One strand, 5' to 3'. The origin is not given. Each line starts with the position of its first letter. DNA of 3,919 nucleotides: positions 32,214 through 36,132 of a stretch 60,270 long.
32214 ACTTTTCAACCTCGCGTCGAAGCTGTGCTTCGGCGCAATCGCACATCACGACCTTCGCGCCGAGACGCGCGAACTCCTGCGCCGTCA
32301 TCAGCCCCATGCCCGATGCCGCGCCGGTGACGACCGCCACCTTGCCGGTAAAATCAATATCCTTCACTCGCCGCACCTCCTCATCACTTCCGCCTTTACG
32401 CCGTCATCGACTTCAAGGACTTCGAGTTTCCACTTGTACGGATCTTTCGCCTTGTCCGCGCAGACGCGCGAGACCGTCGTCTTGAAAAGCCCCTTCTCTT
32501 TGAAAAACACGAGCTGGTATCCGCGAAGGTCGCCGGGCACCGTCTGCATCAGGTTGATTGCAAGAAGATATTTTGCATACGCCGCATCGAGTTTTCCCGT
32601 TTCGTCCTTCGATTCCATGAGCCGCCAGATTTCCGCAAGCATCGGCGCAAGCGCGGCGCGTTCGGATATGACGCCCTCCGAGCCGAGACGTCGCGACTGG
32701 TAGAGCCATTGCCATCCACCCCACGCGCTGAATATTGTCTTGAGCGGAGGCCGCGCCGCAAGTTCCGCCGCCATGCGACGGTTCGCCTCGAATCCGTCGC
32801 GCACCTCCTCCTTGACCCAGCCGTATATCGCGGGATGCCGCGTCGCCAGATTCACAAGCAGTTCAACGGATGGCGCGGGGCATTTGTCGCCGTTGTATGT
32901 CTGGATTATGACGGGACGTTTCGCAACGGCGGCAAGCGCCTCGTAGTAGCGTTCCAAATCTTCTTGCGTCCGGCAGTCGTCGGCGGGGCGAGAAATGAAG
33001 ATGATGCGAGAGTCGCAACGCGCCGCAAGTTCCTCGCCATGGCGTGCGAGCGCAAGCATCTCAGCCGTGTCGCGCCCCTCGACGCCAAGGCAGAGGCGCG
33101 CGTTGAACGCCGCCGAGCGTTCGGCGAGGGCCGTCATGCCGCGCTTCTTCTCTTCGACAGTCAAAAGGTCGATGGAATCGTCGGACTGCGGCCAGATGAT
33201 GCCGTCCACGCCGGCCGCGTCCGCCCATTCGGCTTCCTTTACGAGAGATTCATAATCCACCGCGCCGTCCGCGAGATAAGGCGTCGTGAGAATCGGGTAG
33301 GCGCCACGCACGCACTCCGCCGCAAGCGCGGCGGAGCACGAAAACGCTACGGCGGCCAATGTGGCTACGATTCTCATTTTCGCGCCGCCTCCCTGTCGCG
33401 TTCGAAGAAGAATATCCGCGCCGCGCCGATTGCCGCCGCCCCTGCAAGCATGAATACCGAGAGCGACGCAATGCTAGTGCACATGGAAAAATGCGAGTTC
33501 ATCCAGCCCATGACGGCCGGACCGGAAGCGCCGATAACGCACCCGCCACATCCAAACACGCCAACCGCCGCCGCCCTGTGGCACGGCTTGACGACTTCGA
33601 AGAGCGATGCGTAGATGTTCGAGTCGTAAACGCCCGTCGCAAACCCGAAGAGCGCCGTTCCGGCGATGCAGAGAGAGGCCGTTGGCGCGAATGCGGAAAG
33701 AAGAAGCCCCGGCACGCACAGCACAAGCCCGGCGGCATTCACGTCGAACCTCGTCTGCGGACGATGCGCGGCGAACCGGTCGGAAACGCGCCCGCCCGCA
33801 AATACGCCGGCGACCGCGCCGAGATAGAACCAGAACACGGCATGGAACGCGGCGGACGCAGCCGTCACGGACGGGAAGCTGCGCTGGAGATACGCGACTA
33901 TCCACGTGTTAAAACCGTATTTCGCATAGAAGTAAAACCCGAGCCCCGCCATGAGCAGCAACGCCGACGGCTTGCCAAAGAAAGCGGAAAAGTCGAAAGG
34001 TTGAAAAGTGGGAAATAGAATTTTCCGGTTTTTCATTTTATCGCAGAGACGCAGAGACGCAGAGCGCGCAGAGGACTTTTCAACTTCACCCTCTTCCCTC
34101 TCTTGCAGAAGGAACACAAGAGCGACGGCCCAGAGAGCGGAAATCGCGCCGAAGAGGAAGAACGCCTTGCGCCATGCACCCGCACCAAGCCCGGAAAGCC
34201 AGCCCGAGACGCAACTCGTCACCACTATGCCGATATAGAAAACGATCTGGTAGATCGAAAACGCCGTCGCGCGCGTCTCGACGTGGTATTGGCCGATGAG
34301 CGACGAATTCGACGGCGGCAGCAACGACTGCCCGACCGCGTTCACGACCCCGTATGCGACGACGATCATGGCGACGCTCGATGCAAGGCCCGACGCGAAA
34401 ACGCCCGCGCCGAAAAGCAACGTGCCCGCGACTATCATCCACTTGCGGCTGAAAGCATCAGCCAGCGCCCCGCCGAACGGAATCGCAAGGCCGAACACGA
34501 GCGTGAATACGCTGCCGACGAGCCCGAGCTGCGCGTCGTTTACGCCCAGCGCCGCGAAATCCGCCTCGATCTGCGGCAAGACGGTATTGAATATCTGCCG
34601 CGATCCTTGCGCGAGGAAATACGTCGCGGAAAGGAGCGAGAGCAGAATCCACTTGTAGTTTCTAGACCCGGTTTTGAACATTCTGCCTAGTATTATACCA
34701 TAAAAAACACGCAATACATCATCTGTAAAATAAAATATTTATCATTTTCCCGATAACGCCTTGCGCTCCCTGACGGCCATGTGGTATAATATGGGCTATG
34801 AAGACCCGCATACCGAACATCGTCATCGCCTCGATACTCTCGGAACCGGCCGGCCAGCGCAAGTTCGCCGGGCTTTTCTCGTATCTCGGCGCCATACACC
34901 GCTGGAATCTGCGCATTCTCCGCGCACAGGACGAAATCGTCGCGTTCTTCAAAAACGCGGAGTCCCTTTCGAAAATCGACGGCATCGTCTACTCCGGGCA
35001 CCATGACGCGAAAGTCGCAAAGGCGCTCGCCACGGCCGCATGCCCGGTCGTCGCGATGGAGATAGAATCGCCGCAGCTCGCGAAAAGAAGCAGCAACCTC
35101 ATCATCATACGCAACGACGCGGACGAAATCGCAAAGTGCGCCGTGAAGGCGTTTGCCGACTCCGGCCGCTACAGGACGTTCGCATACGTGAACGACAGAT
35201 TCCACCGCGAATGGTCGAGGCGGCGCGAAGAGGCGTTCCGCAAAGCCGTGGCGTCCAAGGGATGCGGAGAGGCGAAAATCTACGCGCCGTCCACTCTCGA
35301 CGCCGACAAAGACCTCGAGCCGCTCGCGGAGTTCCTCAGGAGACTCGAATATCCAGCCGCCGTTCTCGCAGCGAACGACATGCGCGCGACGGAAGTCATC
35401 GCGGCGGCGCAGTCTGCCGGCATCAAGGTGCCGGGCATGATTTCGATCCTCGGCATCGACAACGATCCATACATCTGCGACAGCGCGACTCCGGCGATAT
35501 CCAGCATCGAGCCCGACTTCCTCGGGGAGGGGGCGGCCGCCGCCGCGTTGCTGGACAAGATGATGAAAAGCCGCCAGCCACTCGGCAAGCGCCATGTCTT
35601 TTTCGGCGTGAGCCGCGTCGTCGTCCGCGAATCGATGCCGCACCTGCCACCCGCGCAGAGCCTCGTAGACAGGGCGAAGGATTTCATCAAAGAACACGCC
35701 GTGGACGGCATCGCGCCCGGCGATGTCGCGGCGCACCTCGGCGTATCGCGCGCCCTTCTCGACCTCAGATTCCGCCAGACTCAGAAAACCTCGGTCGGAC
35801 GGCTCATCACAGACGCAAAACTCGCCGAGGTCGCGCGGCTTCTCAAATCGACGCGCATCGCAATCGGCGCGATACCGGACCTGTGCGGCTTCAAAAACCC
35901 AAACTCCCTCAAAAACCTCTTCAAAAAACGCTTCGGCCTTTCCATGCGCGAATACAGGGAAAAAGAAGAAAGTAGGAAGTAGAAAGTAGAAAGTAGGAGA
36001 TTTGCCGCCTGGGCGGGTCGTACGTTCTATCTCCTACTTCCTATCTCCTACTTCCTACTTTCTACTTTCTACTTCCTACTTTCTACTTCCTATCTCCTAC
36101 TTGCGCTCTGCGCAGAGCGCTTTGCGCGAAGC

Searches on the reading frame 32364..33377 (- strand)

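Call 15: search_protein_families(library=pfam, proteins=[window:32364-33377:-])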
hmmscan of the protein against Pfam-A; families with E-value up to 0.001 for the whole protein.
window:32364-33377:- (337 aa): 1 family
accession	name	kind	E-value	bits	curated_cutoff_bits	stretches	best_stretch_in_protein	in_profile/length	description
PF00701.28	DHDPS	-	4.7e-08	32.5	22.1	1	25-266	4-229/289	Dihydrodipicolinate synthetase family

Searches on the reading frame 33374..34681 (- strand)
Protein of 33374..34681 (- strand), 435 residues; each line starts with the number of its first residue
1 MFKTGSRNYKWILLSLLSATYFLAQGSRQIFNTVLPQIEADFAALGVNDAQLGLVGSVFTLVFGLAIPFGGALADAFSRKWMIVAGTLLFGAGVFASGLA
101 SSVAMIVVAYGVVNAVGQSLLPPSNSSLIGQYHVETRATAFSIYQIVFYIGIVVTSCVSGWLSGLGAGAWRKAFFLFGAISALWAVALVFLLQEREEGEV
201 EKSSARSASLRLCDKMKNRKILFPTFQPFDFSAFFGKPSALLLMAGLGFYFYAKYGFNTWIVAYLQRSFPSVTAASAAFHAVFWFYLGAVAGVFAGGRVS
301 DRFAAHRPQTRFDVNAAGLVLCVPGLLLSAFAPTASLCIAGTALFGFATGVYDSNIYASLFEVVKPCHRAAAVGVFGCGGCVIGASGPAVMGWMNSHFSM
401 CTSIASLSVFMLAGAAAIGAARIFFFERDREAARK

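Call 68: find_homologous_proteins(query=window:33374-34681:-, max_evalue=1e-30)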
Query window:33374-34681:- (435 aa): 601 proteins with E <= 1e-30 among 8000 candidates; the best 120 are listed.
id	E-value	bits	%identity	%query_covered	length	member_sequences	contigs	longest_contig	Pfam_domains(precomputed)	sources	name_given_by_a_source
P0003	1.6e-279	945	100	100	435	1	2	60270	PF07690.22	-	-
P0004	4.6e-216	736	82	100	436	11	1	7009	PF07690.22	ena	-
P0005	2.5e-206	704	78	99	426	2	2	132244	PF00083.31,PF03137.27,PF07690.22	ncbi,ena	-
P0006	3.7e-206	703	78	100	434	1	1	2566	PF00083.31,PF07690.22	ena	-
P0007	3.2e-205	700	77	99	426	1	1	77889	PF03137.27,PF07690.22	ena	-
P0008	3.3e-205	700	78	100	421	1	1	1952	PF00083.31,PF07690.22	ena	-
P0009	2.4e-204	697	78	98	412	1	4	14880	PF07690.22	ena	-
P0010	6.5e-204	696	77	98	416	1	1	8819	PF07690.22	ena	-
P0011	6.6e-204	696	78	99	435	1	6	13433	PF00083.31,PF07690.22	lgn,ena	-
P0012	1.3e-203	695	77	99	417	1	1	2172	PF07690.22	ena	-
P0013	4.0e-203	693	76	99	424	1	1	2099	PF00083.31,PF03137.27,PF07690.22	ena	-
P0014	7.6e-203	692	77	99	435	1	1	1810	PF00083.31,PF07690.22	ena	-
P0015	1.0e-202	692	77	99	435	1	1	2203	PF00083.31,PF07690.22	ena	-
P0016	1.7e-202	691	77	99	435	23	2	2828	PF00083.31,PF07690.22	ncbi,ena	-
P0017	2.5e-202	691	76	99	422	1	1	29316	PF00083.31,PF07690.22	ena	-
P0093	7.0e-196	670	73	99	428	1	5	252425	PF00083.31,PF07690.22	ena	-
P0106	2.8e-194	664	76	97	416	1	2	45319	PF07690.22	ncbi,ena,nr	ncbi:MAG: MFS transporter [Kiritimatiellae bacterium]|nr:MFS transporter [Kiritimatiellia bacterium]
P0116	2.2e-192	658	74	97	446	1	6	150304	PF07690.22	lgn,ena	-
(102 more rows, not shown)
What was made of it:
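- On STRR in the strict sense: The host's proteins best match Kiritimatiellae (call 68), and the units differ.
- Host naming comes from call 68.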

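Call 71: find_encoding_contigs(protein=P0005, flank=10000, max_places=3)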
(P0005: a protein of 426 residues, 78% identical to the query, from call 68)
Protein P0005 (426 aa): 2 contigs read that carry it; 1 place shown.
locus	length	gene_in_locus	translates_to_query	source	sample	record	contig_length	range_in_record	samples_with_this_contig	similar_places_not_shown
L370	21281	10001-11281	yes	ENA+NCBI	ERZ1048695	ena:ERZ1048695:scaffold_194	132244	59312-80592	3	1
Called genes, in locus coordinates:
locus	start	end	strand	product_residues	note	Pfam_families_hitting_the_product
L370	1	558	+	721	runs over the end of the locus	PF12437:GSIII_N, PF00120:Gln-synt_C, PF18318:Gln-synt_C-ter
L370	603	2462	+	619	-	PF13522:GATase_6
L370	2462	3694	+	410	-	PF00988:CPSase_sm_chain, PF00117:GATase, PF07722:Peptidase_C26 (faint)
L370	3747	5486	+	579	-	PF06418:CTP_synth_N, PF00117:GATase, PF07722:Peptidase_C26 (faint)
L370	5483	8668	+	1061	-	PF08443:RimK (faint), PF25596:CPSase_L_D1, PF02786:CPSase_L_D2, PF25596:CPSase_L_D1, PF02222:ATP-grasp, PF02786:CPSase_L_D2, PF07478:Dala_Dala_lig_C, PF02142:MGS, +5 more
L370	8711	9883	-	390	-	PF13407:Peripla_BP_4, PF13377:Peripla_BP_3, PF12833:HTH_18, PF00165:HTH_AraC (weak)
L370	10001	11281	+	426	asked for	PF00083:Sugar_tr (weak), PF07690:MFS_1, PF03137:OATP (weak), PF07690:MFS_1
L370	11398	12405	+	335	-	PF00701:DHDPS (weak)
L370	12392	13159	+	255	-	PF00106:adh_short, PF13561:adh_short_C2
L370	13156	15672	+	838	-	PF08531:Bac_rhamnosid_N, PF05592:Bac_rhamnosid, PF17389:Bac_rhamnosid6H, PF17390:Bac_rhamnosid_C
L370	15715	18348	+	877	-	-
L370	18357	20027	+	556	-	-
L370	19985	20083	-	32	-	-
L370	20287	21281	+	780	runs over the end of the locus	PF02837:Glyco_hydro_2_N, PF22666:Glyco_hydro_2_N2, PF00703:Glyco_hydro_2 (weak)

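Call 72: find_encoding_contigs(protein=P0004, flank=10000, max_places=3)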
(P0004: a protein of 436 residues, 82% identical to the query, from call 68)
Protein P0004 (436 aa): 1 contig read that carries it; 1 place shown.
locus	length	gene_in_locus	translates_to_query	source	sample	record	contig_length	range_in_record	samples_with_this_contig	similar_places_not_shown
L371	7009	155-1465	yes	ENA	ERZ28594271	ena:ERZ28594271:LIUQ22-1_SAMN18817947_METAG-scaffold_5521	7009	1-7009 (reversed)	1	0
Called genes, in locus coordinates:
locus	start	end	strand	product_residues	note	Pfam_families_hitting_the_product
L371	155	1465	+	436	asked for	PF07690:MFS_1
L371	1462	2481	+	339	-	PF00701:DHDPS (weak)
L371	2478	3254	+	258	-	PF00106:adh_short, PF13561:adh_short_C2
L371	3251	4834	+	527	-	PF00331:Glyco_hydro_10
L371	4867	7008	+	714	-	?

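Call 92: find_encoding_contigs(protein=P0093, flank=10000, max_places=1)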
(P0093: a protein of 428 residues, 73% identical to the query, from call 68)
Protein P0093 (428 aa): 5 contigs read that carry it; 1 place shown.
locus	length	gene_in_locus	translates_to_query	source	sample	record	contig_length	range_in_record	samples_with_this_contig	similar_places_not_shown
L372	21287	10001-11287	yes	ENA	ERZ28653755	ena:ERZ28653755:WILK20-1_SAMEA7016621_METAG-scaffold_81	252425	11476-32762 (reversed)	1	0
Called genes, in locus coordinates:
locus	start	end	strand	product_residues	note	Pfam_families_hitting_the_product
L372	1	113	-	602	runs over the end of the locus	PF01336:tRNA_anti-codon, PF00152:tRNA-synt_2, PF02938:GAD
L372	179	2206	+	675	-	PF00580:UvrD-helicase, PF13245:AAA_19, PF13604:AAA_30 (faint), PF01443:Viral_helicase1 (faint), PF13361:UvrD_C, PF13538:UvrD_C_2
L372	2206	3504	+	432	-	PF02885:Glycos_trans_3N, PF00591:Glycos_transf_3, PF07831:PYNP_C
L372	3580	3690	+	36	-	-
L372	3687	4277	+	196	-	-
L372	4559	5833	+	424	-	PF13173:AAA_14, PF13635:DUF4143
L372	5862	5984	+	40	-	-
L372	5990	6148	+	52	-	-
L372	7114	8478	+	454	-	PF00078:RVT_1, PF08388:GIIM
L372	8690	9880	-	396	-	PF13377:Peripla_BP_3, PF00165:HTH_AraC (faint), PF12833:HTH_18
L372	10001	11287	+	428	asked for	PF00083:Sugar_tr, PF07690:MFS_1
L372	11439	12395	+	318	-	PF00701:DHDPS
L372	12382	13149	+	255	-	PF00106:adh_short, PF13561:adh_short_C2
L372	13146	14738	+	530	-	PF00331:Glyco_hydro_10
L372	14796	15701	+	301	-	PF03372:Exo_endo_phos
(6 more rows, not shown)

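Call 93: find_encoding_contigs(protein=P0116, flank=10000, max_places=1)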
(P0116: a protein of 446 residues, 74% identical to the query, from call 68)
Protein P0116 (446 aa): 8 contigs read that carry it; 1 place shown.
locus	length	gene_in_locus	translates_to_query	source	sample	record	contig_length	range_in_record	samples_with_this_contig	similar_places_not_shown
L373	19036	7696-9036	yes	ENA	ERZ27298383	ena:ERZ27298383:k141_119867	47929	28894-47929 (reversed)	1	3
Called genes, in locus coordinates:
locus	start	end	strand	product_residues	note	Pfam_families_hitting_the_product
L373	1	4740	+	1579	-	?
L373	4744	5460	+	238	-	PF00535:Glycos_transf_2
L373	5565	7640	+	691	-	PF23569:NBD_SMAX1, PF00004:AAA, PF17871:AAA_lid_9, PF00158:Sigma54_activat, PF07724:AAA_2, PF00004:AAA, PF07728:AAA_5, PF10431:ClpB_D2-small, +11 more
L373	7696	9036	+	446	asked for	PF07690:MFS_1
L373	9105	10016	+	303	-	PF03279:Lip_A_acyltrans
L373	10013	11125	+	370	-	PF01408:GFO_IDH_MocA, PF02894:GFO_IDH_MocA_C, PF22725:GFO_IDH_MocA_C3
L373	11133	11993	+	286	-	PF01501:Glyco_transf_8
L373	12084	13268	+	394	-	PF05697:Trigger_N, PF00254:FKBP_C (weak), PF05698:Trigger_C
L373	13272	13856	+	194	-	PF00574:CLP_protease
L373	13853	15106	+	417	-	PF06689:zf-C4_ClpX, PF05496:RuvB_N (faint), PF01078:Mg_chelatase (faint), PF07724:AAA_2, PF13401:AAA_22 (faint), PF00004:AAA, PF07728:AAA_5 (faint), PF10431:ClpB_D2-small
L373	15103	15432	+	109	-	PF02261:Asp_decarbox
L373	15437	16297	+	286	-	PF00491:Arginase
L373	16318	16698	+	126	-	PF04342:DMT_6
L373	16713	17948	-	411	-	PF06134:RhaA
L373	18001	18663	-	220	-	PF01066:CDP-OH_P_transf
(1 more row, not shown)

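Call 94: find_encoding_contigs(protein=P0106, flank=10000, max_places=1)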
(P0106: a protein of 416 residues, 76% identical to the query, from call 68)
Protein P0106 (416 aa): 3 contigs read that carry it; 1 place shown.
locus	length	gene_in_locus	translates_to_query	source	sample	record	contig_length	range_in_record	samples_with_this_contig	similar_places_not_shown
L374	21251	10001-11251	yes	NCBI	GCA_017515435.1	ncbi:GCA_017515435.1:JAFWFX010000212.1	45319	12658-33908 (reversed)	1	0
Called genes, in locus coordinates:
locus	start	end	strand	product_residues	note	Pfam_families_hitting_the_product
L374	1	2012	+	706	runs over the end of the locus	PF16126:DUF4838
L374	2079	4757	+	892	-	-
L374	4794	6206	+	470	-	PF01408:GFO_IDH_MocA, PF21252:Glyco_hydro_109_C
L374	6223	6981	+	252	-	PF01182:Glucosamine_iso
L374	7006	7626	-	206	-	PF00072:Response_reg, PF00196:GerE, PF08281:Sigma70_r4_2 (weak), PF04967:HTH_10 (faint)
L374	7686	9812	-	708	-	PF07730:HisKA_3, PF02518:HATPase_c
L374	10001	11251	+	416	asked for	PF07690:MFS_1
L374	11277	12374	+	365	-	PF00701:DHDPS (weak)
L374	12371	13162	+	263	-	PF00106:adh_short, PF13561:adh_short_C2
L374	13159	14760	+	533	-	PF00331:Glyco_hydro_10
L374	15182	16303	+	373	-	PF00392:GntR, PF13377:Peripla_BP_3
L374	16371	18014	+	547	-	-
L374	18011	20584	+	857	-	PF16126:DUF4838, PF06452:CBM9_1 (faint)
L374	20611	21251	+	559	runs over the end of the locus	-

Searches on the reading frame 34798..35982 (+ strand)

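Call 15: search_protein_families(library=pfam, proteins=[window:34798-35982:+])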
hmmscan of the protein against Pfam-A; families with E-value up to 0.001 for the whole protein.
window:34798-35982:+ (394 aa): 4 families
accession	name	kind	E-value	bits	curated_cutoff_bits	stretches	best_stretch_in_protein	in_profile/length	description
PF13377.12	Peripla_BP_3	-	2.1e-28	99.9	26.5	1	117-279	2-166/167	Periplasmic binding protein-like domain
PF12833.13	HTH_18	-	3.5e-12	46.9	33.6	1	311-388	2-79/80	Helix-turn-helix domain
PF00165.29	HTH_AraC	-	5.9e-09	36.3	26.6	1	349-387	1-41/42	Bacterial regulatory helix-turn-helix proteins, AraC family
PF13407.12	Peripla_BP_4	-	3.3e-07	30.6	35.1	1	56-230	52-226/258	Periplasmic binding protein domain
